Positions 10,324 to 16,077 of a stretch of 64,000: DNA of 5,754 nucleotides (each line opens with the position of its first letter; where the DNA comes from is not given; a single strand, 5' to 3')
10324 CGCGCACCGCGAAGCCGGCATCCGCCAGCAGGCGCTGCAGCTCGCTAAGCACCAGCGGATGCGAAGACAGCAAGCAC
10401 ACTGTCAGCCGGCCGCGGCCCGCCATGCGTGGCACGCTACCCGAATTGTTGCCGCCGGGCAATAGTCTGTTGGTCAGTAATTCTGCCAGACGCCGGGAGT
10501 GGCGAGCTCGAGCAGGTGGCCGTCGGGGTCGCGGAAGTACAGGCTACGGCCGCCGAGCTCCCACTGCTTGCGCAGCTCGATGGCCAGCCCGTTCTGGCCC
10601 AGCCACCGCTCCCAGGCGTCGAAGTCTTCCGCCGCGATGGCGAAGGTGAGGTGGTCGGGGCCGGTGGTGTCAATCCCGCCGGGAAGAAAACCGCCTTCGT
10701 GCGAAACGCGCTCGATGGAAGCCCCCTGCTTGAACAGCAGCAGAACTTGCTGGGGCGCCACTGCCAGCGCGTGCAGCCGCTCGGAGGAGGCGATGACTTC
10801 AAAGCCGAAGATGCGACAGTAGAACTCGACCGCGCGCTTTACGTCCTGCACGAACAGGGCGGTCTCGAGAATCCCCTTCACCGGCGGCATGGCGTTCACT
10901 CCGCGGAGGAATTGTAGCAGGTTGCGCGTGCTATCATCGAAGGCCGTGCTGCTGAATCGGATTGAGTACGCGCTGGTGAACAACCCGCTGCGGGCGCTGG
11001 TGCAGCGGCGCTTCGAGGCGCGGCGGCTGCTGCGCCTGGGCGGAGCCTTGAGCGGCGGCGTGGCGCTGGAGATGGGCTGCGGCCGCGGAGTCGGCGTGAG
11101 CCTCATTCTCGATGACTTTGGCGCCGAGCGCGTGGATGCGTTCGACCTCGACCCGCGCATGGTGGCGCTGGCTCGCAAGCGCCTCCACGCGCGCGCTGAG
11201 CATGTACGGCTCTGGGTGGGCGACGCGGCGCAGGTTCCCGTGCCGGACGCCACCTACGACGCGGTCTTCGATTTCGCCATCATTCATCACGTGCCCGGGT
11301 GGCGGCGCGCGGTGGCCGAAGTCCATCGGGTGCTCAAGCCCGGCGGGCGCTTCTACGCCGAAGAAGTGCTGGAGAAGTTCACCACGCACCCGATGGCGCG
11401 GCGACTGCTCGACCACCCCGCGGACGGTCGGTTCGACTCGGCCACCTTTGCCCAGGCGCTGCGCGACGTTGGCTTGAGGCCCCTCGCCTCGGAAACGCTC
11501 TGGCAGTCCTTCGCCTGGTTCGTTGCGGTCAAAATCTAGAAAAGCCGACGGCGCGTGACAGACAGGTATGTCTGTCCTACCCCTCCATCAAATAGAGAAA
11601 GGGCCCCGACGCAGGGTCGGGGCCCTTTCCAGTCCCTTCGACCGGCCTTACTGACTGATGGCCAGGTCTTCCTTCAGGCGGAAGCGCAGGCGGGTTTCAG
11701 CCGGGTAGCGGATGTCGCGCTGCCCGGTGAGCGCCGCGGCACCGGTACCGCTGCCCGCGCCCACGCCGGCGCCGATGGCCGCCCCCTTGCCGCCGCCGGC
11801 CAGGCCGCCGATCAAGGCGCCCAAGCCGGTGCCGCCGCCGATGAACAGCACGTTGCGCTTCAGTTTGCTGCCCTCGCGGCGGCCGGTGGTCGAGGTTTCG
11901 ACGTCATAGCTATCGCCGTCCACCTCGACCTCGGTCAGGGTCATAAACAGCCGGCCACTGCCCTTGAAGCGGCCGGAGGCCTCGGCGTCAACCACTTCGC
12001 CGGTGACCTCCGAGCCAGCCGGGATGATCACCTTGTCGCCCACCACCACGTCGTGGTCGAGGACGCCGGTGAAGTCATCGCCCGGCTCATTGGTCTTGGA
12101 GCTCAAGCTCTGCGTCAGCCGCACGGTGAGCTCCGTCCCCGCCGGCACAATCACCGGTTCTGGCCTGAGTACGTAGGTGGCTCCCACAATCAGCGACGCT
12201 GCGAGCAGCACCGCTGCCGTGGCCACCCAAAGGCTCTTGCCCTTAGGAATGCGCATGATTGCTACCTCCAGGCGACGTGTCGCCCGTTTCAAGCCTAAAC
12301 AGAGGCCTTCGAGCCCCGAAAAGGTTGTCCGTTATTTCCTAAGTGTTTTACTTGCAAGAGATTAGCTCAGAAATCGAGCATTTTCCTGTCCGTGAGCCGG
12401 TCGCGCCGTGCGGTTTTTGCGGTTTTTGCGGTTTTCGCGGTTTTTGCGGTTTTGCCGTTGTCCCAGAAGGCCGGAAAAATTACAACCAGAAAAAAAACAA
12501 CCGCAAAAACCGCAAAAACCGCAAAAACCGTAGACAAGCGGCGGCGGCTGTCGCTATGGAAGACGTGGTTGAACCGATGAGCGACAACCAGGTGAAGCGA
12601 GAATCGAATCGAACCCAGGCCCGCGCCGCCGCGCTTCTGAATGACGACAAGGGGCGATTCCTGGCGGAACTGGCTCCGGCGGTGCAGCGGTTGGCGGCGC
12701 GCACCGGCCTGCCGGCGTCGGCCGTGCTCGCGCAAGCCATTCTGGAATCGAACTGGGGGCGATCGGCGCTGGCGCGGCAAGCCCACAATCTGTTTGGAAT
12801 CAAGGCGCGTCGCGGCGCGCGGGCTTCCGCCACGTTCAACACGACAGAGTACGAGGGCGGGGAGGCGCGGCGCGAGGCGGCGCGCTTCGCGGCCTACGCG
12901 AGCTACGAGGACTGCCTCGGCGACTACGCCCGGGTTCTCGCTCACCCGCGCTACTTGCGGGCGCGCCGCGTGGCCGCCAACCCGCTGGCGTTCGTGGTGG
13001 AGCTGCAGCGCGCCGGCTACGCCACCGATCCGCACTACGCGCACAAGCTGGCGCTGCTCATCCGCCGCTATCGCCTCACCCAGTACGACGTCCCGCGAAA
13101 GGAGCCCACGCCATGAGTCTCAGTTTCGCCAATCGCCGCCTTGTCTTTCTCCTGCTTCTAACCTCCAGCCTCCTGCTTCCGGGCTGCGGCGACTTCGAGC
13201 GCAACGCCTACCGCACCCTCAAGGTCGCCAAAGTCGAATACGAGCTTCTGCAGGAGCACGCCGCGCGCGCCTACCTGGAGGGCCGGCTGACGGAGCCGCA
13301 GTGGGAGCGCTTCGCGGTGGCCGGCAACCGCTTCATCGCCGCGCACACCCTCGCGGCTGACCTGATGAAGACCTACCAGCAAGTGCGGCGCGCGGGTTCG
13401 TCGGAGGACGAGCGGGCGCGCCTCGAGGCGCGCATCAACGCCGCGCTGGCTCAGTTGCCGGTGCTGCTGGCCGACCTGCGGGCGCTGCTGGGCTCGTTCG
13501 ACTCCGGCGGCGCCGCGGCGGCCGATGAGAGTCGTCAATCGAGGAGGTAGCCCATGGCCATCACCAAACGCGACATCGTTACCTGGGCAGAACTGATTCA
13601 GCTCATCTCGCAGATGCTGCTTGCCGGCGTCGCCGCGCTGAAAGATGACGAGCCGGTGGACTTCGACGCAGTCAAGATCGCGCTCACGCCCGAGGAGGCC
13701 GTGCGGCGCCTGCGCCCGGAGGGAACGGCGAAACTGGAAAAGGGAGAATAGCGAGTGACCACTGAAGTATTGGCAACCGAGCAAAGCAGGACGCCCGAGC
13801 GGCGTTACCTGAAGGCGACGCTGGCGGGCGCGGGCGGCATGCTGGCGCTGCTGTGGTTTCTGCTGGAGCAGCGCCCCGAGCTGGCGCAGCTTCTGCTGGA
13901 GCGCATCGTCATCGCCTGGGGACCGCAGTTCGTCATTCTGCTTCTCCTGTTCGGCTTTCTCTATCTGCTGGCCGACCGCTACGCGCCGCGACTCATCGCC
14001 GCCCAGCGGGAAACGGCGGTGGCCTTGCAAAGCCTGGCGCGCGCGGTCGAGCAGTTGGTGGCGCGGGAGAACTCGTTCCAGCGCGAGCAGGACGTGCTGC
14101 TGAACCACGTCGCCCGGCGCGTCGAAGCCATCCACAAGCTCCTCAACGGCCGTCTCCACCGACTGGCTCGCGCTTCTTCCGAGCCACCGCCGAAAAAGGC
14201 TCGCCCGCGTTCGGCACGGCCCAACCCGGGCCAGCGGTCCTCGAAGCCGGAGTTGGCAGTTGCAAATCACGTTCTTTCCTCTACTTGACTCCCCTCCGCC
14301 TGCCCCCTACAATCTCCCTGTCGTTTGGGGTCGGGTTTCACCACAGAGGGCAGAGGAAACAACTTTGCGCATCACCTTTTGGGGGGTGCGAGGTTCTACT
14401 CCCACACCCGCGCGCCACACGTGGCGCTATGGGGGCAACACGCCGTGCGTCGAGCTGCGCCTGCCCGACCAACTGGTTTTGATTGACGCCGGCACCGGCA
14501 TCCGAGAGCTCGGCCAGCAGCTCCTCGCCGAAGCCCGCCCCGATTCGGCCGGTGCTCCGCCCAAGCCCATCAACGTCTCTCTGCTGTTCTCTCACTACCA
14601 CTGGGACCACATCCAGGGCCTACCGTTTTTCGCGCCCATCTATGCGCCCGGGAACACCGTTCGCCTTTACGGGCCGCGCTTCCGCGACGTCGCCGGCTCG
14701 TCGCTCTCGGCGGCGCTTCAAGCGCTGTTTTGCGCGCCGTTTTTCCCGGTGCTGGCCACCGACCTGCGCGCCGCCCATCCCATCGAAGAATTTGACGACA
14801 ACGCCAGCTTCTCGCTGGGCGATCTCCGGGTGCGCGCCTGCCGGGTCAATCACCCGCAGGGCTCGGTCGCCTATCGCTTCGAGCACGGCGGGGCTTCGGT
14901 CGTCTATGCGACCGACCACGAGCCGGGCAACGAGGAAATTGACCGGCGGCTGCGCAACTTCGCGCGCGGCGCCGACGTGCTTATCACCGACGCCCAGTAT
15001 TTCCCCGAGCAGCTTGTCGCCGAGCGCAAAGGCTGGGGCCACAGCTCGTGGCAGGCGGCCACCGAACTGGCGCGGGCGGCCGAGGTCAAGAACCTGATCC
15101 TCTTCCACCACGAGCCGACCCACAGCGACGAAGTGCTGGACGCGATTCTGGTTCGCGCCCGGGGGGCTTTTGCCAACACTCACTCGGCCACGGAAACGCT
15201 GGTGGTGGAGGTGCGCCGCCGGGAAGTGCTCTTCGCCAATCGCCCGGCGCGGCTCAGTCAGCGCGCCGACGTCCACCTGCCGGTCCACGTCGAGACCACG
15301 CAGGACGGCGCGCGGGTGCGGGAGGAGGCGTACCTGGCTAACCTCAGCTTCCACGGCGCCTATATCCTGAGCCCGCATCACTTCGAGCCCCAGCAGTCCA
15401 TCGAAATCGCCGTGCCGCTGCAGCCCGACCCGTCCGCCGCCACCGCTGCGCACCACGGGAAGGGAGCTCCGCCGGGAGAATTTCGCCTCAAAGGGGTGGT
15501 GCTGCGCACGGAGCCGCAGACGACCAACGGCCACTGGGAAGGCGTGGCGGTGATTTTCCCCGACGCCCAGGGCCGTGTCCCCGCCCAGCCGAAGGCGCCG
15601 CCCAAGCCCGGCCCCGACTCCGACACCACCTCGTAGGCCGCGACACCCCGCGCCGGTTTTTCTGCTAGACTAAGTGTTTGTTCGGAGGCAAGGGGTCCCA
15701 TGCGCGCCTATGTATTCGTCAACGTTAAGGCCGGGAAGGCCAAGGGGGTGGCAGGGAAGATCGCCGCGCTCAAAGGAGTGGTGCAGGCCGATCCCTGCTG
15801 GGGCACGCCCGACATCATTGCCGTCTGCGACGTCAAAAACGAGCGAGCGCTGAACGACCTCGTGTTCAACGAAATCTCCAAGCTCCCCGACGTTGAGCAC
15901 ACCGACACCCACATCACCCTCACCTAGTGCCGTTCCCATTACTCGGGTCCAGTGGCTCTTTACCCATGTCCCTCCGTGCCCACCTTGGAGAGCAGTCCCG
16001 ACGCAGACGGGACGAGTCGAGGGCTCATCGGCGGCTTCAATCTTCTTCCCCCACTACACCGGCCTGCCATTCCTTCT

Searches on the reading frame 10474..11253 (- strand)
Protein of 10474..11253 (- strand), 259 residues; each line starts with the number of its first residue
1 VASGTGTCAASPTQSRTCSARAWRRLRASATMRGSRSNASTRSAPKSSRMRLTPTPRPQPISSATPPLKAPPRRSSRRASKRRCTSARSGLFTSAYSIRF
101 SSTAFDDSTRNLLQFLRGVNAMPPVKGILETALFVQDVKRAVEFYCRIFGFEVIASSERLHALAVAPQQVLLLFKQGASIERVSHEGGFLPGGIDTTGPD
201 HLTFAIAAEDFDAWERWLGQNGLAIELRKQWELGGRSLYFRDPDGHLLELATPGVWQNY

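Call 41: search_protein_families(library=pfam, proteins=[window:10474-11253:-], max_evalue=0.0001)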
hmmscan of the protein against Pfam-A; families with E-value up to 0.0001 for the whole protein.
window:10474-11253:- (259 aa): 1 family
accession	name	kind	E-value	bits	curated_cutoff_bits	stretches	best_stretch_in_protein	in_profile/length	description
PF00903.31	Glyoxalase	-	5.1e-15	56.4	20.6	1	128-250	2-121/121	Glyoxalase/Bleomycin resistance protein/Dioxygenase superfamily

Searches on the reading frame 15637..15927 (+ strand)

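Call 42: search_protein_families(library=pfam, proteins=[window:15637-15927:+], max_evalue=0.0001)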
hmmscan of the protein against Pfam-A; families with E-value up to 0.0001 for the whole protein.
window:15637-15927:+ (96 aa): 1 family
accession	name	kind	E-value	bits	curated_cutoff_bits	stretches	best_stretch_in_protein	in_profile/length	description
PF01037.27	AsnC_trans_reg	-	6.8e-11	42.4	25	1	26-95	1-71/73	Lrp/AsnC ligand binding domain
